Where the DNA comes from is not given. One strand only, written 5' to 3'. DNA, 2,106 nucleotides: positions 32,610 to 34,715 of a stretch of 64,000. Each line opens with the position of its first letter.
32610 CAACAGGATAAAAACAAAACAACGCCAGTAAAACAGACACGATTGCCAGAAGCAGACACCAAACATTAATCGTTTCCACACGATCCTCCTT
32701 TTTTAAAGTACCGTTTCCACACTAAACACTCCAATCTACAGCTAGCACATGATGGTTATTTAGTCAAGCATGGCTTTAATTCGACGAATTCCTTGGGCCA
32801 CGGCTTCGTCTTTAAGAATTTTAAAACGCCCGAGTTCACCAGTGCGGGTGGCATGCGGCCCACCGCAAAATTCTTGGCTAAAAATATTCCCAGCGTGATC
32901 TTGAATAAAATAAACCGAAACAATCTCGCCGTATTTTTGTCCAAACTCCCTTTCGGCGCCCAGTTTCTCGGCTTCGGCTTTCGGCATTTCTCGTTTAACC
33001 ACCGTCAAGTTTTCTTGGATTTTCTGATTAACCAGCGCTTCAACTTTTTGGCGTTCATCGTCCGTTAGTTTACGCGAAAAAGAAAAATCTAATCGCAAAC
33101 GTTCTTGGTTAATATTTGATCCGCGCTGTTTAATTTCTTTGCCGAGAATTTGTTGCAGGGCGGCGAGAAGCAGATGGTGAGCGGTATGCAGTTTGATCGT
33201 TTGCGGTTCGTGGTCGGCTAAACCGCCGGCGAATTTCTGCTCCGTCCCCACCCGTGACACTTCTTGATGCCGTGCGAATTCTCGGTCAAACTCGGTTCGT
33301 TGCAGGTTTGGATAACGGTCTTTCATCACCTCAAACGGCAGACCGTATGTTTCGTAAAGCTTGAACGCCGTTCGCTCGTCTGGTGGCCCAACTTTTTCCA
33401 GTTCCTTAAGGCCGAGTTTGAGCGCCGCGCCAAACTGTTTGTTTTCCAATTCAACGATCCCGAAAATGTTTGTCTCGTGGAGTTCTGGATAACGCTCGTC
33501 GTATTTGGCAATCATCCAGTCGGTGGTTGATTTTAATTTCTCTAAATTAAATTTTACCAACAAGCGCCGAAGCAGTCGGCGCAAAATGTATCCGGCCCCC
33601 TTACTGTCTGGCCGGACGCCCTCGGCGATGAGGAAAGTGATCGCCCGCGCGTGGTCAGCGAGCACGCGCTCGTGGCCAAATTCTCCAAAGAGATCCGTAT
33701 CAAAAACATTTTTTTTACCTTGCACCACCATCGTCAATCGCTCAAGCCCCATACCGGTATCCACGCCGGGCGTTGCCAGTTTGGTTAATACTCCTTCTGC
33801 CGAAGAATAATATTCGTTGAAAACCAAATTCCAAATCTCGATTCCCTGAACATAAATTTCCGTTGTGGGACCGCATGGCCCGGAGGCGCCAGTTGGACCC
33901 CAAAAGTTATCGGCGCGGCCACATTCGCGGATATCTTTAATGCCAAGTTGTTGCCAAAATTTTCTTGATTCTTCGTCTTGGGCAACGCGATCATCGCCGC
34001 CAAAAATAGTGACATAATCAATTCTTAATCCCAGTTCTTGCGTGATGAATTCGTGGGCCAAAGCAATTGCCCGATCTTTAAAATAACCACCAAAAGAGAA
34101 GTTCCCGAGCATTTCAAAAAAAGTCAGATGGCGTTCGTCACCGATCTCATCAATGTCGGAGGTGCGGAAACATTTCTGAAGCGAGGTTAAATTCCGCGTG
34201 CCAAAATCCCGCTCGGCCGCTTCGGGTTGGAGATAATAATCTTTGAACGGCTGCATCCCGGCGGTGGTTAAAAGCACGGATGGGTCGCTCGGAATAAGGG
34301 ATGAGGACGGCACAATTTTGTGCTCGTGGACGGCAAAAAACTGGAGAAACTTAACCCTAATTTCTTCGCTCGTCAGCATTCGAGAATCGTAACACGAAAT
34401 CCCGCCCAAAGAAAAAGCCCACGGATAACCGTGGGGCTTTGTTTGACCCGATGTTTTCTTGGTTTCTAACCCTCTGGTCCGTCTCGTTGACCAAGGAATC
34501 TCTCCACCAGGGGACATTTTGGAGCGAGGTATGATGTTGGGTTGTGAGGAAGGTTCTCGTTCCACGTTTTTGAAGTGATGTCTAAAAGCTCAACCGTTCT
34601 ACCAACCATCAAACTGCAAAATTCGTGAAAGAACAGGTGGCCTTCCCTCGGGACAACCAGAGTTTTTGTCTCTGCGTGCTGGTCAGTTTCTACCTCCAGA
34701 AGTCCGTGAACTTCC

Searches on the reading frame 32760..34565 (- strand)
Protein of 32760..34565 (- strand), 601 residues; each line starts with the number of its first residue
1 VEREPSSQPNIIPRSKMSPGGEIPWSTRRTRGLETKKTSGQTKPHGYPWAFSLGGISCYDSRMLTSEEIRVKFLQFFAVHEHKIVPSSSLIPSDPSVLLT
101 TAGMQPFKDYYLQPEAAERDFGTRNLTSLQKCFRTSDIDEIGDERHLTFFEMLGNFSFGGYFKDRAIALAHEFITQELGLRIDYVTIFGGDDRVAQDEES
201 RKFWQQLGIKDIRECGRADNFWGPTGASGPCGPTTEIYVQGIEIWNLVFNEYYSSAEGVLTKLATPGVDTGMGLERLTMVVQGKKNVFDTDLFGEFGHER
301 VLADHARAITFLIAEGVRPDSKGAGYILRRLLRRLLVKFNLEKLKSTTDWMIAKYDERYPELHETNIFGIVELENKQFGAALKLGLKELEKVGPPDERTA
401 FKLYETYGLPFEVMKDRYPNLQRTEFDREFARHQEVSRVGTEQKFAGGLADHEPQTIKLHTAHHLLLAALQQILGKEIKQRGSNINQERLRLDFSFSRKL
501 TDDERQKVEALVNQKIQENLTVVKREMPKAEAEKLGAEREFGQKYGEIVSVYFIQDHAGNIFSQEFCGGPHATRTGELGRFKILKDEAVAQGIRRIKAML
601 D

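Call 103: search_protein_families(library=pfam, proteins=[window:32760-34565:-], max_evalue=0.001)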
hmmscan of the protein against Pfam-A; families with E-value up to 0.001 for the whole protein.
window:32760-34565:- (601 aa): 2 families
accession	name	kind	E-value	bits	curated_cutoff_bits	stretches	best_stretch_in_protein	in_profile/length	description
PF01411.24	tRNA-synt_2c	-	9.8e-89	298.8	30.3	1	68-437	1-428/552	tRNA synthetases class II (A)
PF07973.19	tRNA_SAD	-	1.5e-13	50.9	24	1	549-596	1-43/44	Threonyl and Alanyl tRNA synthetase second additional domain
